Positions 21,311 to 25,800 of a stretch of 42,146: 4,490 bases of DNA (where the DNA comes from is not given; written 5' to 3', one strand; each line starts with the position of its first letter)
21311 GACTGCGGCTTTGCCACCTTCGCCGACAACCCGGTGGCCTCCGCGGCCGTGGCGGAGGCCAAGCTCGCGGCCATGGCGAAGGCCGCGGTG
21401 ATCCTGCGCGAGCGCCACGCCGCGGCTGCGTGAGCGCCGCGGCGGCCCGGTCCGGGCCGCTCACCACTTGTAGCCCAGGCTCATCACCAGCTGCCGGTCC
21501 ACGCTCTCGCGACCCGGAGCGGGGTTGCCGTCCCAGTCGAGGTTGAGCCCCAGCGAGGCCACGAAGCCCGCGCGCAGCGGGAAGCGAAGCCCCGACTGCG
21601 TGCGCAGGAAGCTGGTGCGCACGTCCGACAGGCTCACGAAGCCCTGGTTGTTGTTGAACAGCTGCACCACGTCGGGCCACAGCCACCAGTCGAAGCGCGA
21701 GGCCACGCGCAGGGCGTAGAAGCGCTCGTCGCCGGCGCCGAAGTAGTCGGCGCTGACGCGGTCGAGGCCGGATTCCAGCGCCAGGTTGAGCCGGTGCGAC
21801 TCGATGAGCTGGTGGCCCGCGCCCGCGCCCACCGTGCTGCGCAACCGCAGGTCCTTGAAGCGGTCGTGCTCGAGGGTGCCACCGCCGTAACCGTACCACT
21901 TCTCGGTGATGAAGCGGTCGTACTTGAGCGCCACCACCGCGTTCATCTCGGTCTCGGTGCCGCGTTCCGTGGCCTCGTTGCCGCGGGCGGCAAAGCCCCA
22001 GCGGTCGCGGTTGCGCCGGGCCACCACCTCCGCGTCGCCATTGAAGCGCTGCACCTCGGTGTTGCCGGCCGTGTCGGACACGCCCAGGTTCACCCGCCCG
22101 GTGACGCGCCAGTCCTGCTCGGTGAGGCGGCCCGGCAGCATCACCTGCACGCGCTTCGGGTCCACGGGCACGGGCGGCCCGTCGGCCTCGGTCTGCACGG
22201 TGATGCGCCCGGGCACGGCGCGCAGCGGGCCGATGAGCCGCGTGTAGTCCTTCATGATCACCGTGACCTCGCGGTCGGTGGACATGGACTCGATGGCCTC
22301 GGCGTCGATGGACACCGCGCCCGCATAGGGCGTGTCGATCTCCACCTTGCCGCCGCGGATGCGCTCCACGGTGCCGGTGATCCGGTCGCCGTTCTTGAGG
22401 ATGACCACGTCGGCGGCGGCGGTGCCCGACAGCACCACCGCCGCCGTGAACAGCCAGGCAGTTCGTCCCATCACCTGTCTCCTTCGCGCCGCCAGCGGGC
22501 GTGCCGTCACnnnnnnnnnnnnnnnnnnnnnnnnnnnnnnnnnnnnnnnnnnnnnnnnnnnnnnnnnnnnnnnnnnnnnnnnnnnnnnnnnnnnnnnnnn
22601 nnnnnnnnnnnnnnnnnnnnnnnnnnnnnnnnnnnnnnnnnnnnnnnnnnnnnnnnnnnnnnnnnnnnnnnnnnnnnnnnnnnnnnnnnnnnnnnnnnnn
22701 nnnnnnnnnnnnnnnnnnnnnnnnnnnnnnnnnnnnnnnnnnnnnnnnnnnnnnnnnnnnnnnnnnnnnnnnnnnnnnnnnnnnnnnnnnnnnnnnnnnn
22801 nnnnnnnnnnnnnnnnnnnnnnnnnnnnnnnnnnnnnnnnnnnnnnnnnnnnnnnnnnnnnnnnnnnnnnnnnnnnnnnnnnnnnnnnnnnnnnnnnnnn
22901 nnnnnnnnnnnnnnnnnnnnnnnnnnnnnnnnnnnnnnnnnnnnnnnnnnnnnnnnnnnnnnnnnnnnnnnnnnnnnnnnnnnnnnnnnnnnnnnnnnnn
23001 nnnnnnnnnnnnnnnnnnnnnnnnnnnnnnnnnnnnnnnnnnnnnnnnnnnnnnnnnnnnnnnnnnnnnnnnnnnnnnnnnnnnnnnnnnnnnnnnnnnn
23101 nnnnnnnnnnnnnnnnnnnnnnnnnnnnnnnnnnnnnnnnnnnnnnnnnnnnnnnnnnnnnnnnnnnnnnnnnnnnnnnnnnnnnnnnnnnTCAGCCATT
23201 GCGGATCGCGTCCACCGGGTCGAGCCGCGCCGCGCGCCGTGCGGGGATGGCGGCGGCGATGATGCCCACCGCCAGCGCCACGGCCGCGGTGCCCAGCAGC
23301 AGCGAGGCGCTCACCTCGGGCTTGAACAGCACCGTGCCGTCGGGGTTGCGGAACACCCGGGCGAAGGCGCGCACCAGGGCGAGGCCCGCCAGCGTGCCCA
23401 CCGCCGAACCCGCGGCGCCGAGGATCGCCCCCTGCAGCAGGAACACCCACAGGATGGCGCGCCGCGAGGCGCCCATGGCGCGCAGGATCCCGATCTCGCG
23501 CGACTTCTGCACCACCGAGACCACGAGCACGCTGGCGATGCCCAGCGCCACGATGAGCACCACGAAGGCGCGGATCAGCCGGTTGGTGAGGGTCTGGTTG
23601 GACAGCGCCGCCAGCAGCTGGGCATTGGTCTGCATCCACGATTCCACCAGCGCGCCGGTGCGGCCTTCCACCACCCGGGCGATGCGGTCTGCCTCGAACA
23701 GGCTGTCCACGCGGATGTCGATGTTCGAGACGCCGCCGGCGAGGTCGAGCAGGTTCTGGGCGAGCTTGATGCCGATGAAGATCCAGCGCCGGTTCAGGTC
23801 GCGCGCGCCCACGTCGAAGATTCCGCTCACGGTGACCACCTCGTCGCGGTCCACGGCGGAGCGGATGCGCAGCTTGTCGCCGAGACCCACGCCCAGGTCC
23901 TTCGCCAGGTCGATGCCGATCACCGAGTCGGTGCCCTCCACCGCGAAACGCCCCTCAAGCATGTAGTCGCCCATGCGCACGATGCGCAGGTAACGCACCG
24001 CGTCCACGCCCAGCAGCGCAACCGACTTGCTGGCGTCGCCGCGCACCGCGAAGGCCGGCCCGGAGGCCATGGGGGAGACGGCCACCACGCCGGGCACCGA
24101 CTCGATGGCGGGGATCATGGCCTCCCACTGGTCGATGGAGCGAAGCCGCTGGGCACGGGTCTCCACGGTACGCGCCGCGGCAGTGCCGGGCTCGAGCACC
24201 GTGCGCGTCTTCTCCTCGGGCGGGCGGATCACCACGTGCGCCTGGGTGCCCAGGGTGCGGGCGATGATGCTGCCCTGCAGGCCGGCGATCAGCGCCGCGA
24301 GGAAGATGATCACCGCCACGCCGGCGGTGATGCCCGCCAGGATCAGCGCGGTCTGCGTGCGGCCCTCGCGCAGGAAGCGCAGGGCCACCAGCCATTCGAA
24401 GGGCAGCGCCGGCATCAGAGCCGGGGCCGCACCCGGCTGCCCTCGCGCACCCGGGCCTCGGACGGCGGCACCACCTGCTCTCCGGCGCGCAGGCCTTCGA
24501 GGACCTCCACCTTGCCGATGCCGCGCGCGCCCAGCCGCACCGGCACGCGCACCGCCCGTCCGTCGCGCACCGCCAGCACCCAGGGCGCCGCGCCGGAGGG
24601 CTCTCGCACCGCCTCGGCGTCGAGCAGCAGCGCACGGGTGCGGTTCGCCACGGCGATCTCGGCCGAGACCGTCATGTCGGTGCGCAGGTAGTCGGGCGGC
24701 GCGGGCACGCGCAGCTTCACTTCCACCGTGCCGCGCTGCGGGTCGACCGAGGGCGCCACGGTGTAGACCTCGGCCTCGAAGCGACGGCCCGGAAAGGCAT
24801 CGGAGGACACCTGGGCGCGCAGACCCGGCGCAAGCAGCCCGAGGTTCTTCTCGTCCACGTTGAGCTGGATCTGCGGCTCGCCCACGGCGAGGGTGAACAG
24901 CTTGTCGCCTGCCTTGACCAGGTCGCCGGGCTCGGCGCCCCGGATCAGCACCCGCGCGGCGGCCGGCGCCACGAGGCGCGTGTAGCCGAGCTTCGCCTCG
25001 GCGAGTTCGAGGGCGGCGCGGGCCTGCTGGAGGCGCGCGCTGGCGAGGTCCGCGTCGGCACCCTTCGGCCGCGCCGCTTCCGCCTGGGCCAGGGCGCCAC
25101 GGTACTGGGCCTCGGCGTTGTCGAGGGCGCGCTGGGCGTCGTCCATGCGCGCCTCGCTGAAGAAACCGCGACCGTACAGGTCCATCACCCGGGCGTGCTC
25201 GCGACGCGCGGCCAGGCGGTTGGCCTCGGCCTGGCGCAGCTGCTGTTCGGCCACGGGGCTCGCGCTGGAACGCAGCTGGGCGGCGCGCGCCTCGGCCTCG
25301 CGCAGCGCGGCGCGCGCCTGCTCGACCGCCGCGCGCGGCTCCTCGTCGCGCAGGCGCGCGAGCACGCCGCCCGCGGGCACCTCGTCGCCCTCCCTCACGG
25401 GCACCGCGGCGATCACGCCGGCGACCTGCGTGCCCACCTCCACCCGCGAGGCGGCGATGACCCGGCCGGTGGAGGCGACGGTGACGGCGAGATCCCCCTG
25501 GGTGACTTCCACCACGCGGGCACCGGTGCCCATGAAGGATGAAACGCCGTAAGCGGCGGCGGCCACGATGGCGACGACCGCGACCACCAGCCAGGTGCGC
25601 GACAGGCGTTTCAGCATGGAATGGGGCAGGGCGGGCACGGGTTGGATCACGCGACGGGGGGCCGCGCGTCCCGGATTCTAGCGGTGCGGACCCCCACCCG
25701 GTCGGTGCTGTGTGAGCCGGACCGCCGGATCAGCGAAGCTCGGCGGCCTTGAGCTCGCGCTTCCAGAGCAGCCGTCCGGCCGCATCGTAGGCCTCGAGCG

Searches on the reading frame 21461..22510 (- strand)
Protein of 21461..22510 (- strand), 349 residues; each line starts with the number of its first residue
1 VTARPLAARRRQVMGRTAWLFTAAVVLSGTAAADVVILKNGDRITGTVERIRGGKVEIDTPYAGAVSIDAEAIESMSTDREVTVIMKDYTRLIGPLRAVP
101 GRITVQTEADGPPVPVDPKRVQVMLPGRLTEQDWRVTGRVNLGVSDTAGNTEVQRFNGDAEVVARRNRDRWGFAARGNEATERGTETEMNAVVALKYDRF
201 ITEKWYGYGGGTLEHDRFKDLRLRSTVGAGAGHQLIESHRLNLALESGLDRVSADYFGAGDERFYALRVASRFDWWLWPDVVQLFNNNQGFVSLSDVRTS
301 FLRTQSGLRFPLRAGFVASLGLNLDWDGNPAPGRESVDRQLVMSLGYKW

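Call 65: search_protein_families(library=pfam, proteins=[window:21461-22510:-], max_evalue=0.00001)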
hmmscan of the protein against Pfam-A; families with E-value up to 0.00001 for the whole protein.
window:21461-22510:- (349 aa): 1 family
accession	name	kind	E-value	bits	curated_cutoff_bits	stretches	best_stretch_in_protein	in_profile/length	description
PF04338.18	DUF481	-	2.2e-48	165.5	21.1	1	140-349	1-210/210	Protein of unknown function, DUF481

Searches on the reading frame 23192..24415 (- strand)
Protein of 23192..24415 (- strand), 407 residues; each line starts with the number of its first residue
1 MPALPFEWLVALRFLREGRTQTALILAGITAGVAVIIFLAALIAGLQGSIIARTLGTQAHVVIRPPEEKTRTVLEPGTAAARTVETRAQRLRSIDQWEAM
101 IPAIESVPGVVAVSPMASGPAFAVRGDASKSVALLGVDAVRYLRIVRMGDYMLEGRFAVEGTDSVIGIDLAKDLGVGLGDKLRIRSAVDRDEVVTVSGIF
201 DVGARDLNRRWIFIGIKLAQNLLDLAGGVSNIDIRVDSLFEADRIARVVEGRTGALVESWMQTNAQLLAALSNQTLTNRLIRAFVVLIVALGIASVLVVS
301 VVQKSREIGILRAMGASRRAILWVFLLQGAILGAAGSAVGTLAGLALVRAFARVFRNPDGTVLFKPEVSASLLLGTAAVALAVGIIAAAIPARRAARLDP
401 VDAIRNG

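Call 65: search_protein_families(library=pfam, proteins=[window:23192-24415:-], max_evalue=0.00001)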
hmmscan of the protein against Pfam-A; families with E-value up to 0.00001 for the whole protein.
window:23192-24415:- (407 aa): 2 families
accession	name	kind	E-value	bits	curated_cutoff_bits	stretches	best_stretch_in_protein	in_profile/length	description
PF02687.27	FtsX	-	3.9e-19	69.3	25.5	1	283-400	5-120/120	FtsX-like permease C-terminal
PF12704.14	MacB_PCD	-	9.6e-15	55.9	27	1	22-239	1-194/207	MacB-like periplasmic core domain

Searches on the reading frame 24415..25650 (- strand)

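Call 8: search_protein_families(library=pfam, proteins=[window:24415-25650:-])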
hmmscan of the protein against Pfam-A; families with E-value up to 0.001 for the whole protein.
window:24415-25650:- (411 aa): 3 families
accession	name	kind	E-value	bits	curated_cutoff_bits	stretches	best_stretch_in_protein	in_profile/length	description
PF16576.10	HlyD_D23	-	7e-20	71.7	30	1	176-328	56-214/214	Barrel-sandwich domain of CusB or HlyD membrane-fusion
PF13437.12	HlyD_3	-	1.6e-14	55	22.2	1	226-319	2-97/106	HlyD family secretion protein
PF13533.13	Biotin_lipoyl_2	-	1.1e-07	32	29.8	1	72-100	3-31/32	Biotin-lipoyl like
